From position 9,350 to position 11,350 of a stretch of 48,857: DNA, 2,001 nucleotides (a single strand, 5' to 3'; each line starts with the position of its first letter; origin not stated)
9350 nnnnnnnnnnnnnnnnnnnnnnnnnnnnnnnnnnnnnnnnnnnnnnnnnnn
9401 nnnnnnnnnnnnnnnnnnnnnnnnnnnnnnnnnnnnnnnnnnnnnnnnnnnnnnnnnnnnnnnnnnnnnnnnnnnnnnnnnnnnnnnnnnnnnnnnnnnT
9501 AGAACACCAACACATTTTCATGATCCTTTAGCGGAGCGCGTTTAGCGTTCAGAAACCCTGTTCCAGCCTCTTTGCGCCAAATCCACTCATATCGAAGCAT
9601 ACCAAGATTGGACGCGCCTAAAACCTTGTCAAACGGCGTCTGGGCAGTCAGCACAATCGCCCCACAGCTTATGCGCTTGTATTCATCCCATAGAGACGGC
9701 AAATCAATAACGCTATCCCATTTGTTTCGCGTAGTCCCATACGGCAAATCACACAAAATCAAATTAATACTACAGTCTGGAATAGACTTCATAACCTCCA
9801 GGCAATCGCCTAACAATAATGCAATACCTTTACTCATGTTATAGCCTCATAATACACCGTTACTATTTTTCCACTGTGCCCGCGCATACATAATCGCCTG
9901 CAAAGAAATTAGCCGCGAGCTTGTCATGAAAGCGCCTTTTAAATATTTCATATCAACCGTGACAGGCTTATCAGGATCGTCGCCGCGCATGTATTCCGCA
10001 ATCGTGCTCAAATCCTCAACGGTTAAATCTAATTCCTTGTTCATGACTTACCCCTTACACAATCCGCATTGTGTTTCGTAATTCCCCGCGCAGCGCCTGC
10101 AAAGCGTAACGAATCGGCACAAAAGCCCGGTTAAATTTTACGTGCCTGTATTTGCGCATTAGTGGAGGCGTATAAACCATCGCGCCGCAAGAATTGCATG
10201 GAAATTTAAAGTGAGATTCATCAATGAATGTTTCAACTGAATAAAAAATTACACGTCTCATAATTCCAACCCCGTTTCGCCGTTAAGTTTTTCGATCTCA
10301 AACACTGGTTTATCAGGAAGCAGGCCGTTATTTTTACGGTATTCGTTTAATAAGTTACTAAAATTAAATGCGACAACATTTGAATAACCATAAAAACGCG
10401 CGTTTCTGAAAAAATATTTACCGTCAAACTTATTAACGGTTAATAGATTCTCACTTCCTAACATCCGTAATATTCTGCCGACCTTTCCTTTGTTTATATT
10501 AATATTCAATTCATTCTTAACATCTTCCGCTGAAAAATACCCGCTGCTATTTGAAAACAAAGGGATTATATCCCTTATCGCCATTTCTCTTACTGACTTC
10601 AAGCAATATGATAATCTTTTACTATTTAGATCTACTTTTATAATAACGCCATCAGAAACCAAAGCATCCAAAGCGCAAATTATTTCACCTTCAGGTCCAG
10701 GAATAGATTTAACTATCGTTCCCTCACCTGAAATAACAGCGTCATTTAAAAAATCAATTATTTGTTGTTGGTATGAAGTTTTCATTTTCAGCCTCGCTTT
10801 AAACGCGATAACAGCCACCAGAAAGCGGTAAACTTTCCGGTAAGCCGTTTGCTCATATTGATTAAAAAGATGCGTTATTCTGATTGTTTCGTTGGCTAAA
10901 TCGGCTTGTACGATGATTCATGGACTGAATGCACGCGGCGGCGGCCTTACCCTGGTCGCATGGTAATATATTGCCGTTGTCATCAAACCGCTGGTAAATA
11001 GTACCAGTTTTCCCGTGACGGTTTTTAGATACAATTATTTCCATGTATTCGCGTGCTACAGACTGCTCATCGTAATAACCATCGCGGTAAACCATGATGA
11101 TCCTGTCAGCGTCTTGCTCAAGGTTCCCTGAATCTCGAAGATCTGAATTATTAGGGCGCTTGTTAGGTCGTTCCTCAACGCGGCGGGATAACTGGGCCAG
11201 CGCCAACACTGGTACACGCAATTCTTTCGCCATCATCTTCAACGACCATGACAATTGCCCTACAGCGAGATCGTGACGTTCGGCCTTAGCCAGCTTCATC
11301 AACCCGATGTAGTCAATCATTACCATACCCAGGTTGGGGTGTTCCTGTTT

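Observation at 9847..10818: AT-rich accessory block in the leftward early operon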

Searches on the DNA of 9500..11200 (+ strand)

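Call 5: search_dna_similar(query=window:9500-11200:+, collection=phages, mode=near)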
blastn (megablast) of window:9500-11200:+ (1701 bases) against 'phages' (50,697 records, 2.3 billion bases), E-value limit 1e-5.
Records with a match: 12; places in all: 12; records where one place covers at least 80% of the query: 0.
Best place of each record, by identity: 90-95% 4; 80-90% 3; 60-80% 5.
By first word of the organism name: Escherichia 6; Klebsiella 5; Enterobacteria 1.
By host as written in the record: Escherichia coli K-12 5; Klebsiella pneumoniae 5; Escherichia coli str. K-12 substr. W3110 1; Escherichia coli 1.
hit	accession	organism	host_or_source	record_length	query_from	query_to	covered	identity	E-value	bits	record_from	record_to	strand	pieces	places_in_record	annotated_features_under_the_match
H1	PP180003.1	Escherichia phage mEp515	Escherichia coli K-12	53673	1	1701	74%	89.4%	0e+0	1597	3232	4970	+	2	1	hypothetical protein (x4) | DNA helicase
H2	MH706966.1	Enterobacteria phage mEp021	Escherichia coli str. K-12 substr. W3110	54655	271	1701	58%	88.0%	0e+0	1176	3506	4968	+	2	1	hypothetical protein (x3) | putative replicative DNA helicase | putative DNA methyltransferase N-4/N-6 | ribosome_binding_site (x4)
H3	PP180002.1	Escherichia phage mEp013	Escherichia coli K-12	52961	345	1701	54%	91.3%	0e+0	1253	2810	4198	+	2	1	hypothetical protein (x3) | DNA helicase | DNA recombination protein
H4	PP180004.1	Escherichia phage mEp044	Escherichia coli K-12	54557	345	1701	54%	90.3%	0e+0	1207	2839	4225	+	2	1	hypothetical protein (x4) | DNA helicase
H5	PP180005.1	Escherichia phage mEp554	Escherichia coli K-12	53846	345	1701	54%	90.0%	0e+0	1196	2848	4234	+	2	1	hypothetical protein (x4) | DNA helicase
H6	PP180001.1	Escherichia phage mEp010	Escherichia coli K-12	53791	345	1692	53%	91.1%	0e+0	1227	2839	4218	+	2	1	hypothetical protein (x4) | DNA helicase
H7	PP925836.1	Escherichia phage MagusPhagus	Escherichia coli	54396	424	848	25%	84.0%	9e-111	407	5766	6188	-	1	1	hypothetical protein (x2) | MarR family transcrition regulator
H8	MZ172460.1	Klebsiella phage BUCT556A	Klebsiella pneumoniae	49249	1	314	18%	79.0%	6e-53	215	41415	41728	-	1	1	DNA adenine methyltransferase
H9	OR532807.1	Klebsiella phage RCIP0013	Klebsiella pneumoniae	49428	1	314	18%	78.7%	3e-51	209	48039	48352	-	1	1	hypothetical protein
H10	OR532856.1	Klebsiella phage RCIP0062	Klebsiella pneumoniae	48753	1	314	18%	78.7%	3e-51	209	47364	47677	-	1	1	hypothetical protein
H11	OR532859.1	Klebsiella phage RCIP0065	Klebsiella pneumoniae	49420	1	314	18%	78.7%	3e-51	209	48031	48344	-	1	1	hypothetical protein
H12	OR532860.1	Klebsiella phage RCIP0066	Klebsiella pneumoniae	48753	1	314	18%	78.7%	3e-51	209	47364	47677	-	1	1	hypothetical protein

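Call 6: get_annotated_region(hit=H1, flank=4000)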
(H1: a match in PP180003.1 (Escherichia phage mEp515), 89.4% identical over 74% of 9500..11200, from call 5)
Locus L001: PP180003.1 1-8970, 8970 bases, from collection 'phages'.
description: Escherichia phage mEp515, complete genome.
organism: Escherichia phage mEp515 (NCBI taxid 3121470)
taxonomy: Viruses; Duplodnaviria; Heunggongvirae; Uroviricota; Caudoviricetes
host: Escherichia coli K-12; source: human feces; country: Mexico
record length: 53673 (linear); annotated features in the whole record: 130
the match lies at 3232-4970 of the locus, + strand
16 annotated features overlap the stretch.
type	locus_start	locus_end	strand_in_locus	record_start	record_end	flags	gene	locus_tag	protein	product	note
CDS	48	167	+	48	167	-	-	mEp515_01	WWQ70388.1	hypothetical protein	hypothetical protein; rasttk_feature_creation_tool=/opt/patric-common/ runtime/bin/phanotate version ...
CDS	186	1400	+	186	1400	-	-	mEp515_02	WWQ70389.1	integrase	Phage integrase, site-specific tyrosine recombi; rasttk_feature_creation_tool=/opt/patric-common/ runtime/bin/phanotate ...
CDS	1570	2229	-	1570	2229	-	-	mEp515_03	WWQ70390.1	hypothetical protein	hypothetical protein; rasttk_feature_creation_tool=/opt/patric-common/ runtime/bin/phanotate version ...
CDS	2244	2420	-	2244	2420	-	-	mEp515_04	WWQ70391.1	hypothetical protein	hypothetical protein; rasttk_feature_creation_tool=/opt/patric-common/ runtime/bin/phanotate version ...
CDS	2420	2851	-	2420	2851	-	-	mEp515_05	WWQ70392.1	hypothetical protein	hypothetical protein; rasttk_feature_creation_tool=/opt/patric-common/ runtime/bin/phanotate version ...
CDS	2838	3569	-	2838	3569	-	-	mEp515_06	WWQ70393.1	hypothetical protein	hypothetical protein; rasttk_feature_creation_tool=/opt/patric-common/ runtime/bin/phanotate version ...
CDS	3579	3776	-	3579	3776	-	-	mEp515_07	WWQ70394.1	hypothetical protein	hypothetical protein; rasttk_feature_creation_tool=/opt/patric-common/ runtime/bin/phanotate version ...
CDS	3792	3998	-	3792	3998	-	-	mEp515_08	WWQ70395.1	hypothetical protein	hypothetical protein; rasttk_feature_creation_tool=/opt/patric-common/ runtime/bin/phanotate version ...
CDS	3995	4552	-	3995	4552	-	-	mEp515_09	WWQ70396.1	hypothetical protein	hypothetical protein; rasttk_feature_creation_tool=/opt/patric-common/ runtime/bin/phanotate version ...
CDS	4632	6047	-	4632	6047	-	-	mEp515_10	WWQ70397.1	DNA helicase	DNA helicase; rasttk_feature_creation_tool=/opt/patric-common/ runtime/bin/phanotate version ...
CDS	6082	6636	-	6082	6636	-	-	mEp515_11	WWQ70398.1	homing endonuclease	Phage-associated homing endonuclease; rasttk_feature_creation_tool=/opt/patric-common/ runtime/bin/phanotate version ...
CDS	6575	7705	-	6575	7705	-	-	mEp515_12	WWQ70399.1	hypothetical protein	hypothetical protein; rasttk_feature_creation_tool=/opt/patric-common/ runtime/bin/phanotate version ...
CDS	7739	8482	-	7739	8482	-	-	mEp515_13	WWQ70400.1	hypothetical protein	hypothetical protein; rasttk_feature_creation_tool=/opt/patric-common/ runtime/bin/phanotate version ...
CDS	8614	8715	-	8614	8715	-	-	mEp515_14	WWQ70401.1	hypothetical protein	hypothetical protein; rasttk_feature_creation_tool=/opt/patric-common/ runtime/bin/phanotate version ...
CDS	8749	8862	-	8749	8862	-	-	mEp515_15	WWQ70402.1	hypothetical protein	hypothetical protein; rasttk_feature_creation_tool=/opt/patric-common/ runtime/bin/phanotate version ...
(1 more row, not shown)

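Call 7: get_annotated_region(hit=H2, flank=4000)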
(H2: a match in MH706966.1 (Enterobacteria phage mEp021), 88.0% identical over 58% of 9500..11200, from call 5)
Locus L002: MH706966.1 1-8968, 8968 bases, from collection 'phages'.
description: Enterobacteria phage mEp021, complete genome.
organism: Enterobacteria phage mEp021 (NCBI taxid 1150757)
taxonomy: Viruses; Duplodnaviria; Heunggongvirae; Uroviricota; Caudoviricetes
host: Escherichia coli str. K-12 substr. W3110; source: -; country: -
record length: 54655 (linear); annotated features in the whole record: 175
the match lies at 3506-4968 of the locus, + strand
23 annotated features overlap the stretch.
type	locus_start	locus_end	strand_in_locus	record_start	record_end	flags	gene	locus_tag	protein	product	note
regulatory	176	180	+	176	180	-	-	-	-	ribosome_binding_site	AGGTG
CDS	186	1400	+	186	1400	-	-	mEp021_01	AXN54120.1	putative integrase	-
CDS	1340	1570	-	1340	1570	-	-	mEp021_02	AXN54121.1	putative helix-turn-helix domain-containing protein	-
CDS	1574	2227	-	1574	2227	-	-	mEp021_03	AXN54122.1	hypothetical protein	-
regulatory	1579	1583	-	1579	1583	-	-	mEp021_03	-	ribosome_binding_site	GGGGG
regulatory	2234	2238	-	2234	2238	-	-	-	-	ribosome_binding_site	AGGAT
CDS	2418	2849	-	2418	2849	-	-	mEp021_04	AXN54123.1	putative recombination protein NinB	-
CDS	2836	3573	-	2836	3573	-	-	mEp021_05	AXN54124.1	putative DNA methyltransferase N-4/N-6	-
regulatory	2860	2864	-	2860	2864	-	-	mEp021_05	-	ribosome_binding_site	AGGCG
regulatory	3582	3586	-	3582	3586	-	-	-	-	ribosome_binding_site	ATGAG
CDS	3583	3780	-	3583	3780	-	-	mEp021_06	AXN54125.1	hypothetical protein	-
regulatory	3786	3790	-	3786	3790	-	-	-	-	ribosome_binding_site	AGGGG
CDS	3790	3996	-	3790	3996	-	-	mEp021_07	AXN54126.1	hypothetical protein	-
CDS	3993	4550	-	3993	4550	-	-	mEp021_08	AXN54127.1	hypothetical protein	-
regulatory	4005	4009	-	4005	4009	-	-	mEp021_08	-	ribosome_binding_site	CGGGG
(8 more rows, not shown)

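Call 8: get_annotated_region(hit=H7, flank=4000)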
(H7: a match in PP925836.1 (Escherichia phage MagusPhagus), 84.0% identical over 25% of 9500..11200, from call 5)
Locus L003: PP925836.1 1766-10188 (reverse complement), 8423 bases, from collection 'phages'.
description: Escherichia phage MagusPhagus, complete genome.
organism: Escherichia phage MagusPhagus (NCBI taxid 3233703)
taxonomy: Viruses
host: Escherichia coli; source: bird poop; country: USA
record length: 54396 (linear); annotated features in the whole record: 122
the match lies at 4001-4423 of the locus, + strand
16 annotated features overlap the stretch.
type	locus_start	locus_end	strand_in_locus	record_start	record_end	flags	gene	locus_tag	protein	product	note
CDS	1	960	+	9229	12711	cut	-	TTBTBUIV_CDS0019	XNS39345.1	tail fiber protein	-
CDS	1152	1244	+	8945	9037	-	-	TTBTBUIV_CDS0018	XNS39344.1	hypothetical protein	-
CDS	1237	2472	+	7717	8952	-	-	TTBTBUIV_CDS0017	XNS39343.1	hypothetical protein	-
CDS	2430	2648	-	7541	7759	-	-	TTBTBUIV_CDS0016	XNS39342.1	hypothetical protein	-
CDS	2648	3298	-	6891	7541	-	-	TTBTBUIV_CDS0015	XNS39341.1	hypothetical protein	-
CDS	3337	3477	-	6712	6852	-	-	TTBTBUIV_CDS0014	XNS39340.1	hypothetical protein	-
CDS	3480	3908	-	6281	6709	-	-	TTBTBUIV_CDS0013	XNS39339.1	NinB/Orf homologous recombination mediator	-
CDS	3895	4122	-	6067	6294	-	-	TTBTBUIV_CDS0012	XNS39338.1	hypothetical protein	-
CDS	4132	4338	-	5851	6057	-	-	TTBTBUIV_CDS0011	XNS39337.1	hypothetical protein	-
CDS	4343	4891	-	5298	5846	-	-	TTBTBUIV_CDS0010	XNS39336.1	MarR family transcrition regulator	-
CDS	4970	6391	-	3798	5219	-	-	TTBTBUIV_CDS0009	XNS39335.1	hypothetical protein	-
CDS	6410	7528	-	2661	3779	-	-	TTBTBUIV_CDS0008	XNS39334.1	DNA repair exonuclease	-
CDS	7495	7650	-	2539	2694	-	-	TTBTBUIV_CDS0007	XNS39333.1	hypothetical protein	-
CDS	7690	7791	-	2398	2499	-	-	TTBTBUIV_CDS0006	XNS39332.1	hypothetical protein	-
CDS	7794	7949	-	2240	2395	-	-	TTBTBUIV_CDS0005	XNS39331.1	hypothetical protein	-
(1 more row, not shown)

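Call 28: search_dna_similar(query=window:10200-10900:+, collection=ecoli_genomes, mode=near, max_rows=30, rows=spread)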
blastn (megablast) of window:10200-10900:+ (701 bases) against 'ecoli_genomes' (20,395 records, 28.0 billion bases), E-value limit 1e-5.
Records with a match: 18; places in all: 18; records where one place covers at least 80% of the query: 10.
Genomes with a match: 18 of 5426; with a place that covers at least 80% of the query: 10. Places per genome that has any: lowest 1, median 1, highest 1. On chromosomes: 18 places; on plasmids: 0.
Best place of each record, by identity: 95-99% 6; 90-95% 9; 60-80% 3.
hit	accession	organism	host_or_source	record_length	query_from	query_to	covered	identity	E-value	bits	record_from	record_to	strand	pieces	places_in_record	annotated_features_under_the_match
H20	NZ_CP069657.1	Escherichia coli O89m:H10 strain MIN12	Homo sapiens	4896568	1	701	100%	97.0%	0e+0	1179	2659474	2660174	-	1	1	hypothetical protein | replicative DNA helicase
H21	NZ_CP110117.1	Escherichia coli strain 2-331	Sewage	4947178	1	701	100%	97.0%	0e+0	1179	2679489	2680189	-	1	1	hypothetical protein | replicative DNA helicase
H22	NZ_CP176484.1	Escherichia coli strain N921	Homo sapiens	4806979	1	701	100%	97.0%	0e+0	1179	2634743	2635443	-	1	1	hypothetical protein | replicative DNA helicase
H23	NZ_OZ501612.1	Escherichia coli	Homo sapiens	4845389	1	701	100%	97.0%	0e+0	1179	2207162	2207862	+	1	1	hypothetical protein | replicative DNA helicase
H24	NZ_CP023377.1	Escherichia coli strain 127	canine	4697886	4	701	100%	96.8%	0e+0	1168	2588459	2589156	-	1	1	hypothetical protein | replicative DNA helicase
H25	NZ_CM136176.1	Escherichia coli strain PRO_A-1370-6W-A_ESBL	Homo sapiens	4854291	4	701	100%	95.4%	0e+0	1112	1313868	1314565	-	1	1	hypothetical protein | replicative DNA helicase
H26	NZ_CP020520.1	Escherichia coli strain 190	Homo sapiens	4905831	4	701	100%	94.4%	0e+0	1072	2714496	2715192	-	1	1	hypothetical protein | replicative DNA helicase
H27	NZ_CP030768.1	Escherichia coli strain 2017C-4173W12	missing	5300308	19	693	96%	77.3%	4e-105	390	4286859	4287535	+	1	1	hypothetical protein | replicative DNA helicase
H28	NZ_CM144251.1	Escherichia coli strain LP-26-E1-261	not applicable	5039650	19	693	96%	76.8%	4e-100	374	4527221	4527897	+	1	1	hypothetical protein | replicative DNA helicase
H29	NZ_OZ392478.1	Escherichia coli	not applicable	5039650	19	693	96%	76.8%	4e-100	374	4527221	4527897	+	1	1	hypothetical protein | replicative DNA helicase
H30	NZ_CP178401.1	Escherichia coli strain N1286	Homo sapiens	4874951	4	701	38%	92.9%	2e-53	393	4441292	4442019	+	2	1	hypothetical protein | replicative DNA helicase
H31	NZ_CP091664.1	Escherichia coli strain KKa019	river water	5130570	9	696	36%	92.4%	2e-48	358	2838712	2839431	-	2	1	hypothetical protein (x2) | replicative DNA helicase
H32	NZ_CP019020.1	Escherichia coli strain Ecol_244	Homo sapiens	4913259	9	696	36%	91.6%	1e-46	346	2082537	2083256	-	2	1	hypothetical protein | replicative DNA helicase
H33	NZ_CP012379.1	Escherichia coli strain PAR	cockatoo feces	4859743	9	693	35%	92.3%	1e-46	352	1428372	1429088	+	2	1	hypothetical protein | replicative DNA helicase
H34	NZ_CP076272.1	Escherichia coli strain E21845/O/A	Homo sapiens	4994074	9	148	20%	93.6%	1e-50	209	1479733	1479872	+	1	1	hypothetical protein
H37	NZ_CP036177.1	Escherichia coli strain WCHEC025970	Homo sapiens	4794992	583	701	17%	94.1%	3e-42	182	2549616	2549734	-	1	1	replicative DNA helicase | hypothetical protein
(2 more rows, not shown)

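Call 29: get_annotated_region(hit=H34, flank=5000)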
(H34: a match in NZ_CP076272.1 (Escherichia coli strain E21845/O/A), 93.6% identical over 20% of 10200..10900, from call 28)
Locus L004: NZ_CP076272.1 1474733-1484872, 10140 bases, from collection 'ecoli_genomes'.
description: Escherichia coli strain E21845/O/A chromosome, complete genome
organism: Escherichia coli strain E21845/O/A (NCBI taxid 562)
replicon: chromosome; assembly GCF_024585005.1
host: Homo sapiens; source: adult; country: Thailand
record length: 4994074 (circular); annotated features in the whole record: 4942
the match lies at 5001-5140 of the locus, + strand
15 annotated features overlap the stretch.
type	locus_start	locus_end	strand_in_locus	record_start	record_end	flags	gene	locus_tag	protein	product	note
CDS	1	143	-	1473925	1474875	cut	uspE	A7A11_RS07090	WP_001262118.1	universal stress protein UspE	-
CDS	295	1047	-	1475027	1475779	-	fnr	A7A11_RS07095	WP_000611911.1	fumarate/nitrate reduction transcriptional regulator Fnr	-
CDS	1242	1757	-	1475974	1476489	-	ogt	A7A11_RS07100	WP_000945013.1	methylated-DNA--[protein]-cysteine S-methyltransferase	-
CDS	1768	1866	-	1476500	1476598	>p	-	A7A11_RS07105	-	AbgT family transporter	incomplete; partial in the middle of a contig; missing N-terminus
CDS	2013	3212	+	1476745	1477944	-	-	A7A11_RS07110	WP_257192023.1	tyrosine-type recombinase/integrase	-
CDS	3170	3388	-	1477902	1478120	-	-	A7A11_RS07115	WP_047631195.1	hypothetical protein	-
CDS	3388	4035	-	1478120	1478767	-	-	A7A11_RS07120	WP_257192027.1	hypothetical protein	-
CDS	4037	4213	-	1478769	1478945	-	-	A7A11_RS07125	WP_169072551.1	hypothetical protein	-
CDS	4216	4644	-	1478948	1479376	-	-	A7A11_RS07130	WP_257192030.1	recombination protein NinB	-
CDS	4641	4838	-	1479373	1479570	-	-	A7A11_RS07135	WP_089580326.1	hypothetical protein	-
CDS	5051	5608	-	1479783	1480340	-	-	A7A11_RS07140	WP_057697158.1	hypothetical protein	-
CDS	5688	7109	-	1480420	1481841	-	-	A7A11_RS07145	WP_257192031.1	replicative DNA helicase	-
CDS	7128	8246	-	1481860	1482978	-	-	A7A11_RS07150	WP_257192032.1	hypothetical protein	-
CDS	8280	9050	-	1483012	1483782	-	-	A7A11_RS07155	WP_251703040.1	Rha family transcriptional regulator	-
CDS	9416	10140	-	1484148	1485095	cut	-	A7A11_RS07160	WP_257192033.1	helix-turn-helix domain-containing protein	-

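Call 30: get_annotated_region(hit=H37, flank=5000)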
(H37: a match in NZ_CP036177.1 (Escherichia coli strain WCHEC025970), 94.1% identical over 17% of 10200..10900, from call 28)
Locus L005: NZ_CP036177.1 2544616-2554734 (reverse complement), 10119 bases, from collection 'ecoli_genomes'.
description: Escherichia coli strain WCHEC025970 chromosome, complete genome
organism: Escherichia coli strain WCHEC025970 (NCBI taxid 562)
replicon: chromosome; assembly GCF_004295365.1
host: Homo sapiens; source: -; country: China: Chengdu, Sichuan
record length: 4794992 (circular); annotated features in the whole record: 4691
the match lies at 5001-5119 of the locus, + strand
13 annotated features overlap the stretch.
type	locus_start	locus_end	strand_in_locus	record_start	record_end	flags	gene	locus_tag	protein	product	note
CDS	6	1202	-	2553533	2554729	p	dgcM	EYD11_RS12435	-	diguanylate cyclase DgcM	internal stop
CDS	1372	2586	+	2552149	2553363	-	-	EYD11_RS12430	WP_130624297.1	tyrosine-type recombinase/integrase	-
CDS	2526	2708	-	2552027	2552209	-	-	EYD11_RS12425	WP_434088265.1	helix-turn-helix domain-containing protein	-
CDS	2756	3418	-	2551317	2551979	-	-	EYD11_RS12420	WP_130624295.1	hypothetical protein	-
CDS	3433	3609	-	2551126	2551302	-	-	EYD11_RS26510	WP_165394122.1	hypothetical protein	-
CDS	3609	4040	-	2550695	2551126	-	-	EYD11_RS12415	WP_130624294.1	recombination protein NinB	-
CDS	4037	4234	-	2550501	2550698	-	-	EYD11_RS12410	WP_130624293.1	hypothetical protein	-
CDS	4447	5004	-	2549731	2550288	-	-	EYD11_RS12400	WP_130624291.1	hypothetical protein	-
CDS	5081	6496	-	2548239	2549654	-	-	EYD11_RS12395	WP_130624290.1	replicative DNA helicase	-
CDS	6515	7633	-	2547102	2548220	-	-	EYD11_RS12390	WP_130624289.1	hypothetical protein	-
CDS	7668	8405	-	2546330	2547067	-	-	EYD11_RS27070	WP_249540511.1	BRO family protein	-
CDS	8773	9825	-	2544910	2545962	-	-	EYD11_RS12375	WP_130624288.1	Lin1244/Lin1753 domain-containing protein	-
CDS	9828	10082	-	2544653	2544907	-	-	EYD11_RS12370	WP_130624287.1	MarR family transcriptional regulator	-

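Call 93: get_annotated_region(hit=H20, flank=3500)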
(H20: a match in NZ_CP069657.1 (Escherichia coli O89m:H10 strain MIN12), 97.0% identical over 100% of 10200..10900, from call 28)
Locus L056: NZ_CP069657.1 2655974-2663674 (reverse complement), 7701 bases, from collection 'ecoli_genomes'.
description: Escherichia coli O89m:H10 strain MIN12 chromosome, complete genome
organism: Escherichia coli O89m:H10 strain MIN12 (NCBI taxid 2810405)
replicon: chromosome; assembly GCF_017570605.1
host: Homo sapiens; source: -; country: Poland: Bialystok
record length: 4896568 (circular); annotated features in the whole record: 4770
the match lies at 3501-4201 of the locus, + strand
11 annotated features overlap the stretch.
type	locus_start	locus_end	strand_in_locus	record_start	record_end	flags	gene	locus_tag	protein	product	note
CDS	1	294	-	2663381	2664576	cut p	dgcM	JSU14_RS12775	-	diguanylate cyclase DgcM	frameshifted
CDS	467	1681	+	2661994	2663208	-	-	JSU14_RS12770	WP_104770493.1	tyrosine-type recombinase/integrase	-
CDS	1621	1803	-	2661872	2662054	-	-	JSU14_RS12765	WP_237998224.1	helix-turn-helix domain-containing protein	-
CDS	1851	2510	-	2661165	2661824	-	-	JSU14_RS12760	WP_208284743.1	hypothetical protein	-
CDS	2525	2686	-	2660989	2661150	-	-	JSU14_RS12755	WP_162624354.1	hypothetical protein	-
CDS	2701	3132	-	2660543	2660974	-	-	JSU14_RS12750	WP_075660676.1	recombination protein NinB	-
CDS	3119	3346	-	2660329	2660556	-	-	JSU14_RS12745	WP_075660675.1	hypothetical protein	-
CDS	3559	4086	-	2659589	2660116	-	-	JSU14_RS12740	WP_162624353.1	hypothetical protein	-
CDS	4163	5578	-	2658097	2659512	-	-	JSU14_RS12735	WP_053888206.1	replicative DNA helicase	-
CDS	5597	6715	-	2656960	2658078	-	-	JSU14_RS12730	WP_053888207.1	hypothetical protein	-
CDS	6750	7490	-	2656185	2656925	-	-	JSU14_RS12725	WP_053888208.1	phage antirepressor KilAC domain-containing protein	-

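Call 98: search_dna_similar(query=L052:7573-10536:+, collection=ecoli_genomes, mode=near, max_rows=8)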
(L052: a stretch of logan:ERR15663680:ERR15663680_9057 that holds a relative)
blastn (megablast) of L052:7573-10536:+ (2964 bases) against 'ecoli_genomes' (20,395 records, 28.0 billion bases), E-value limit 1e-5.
No match.
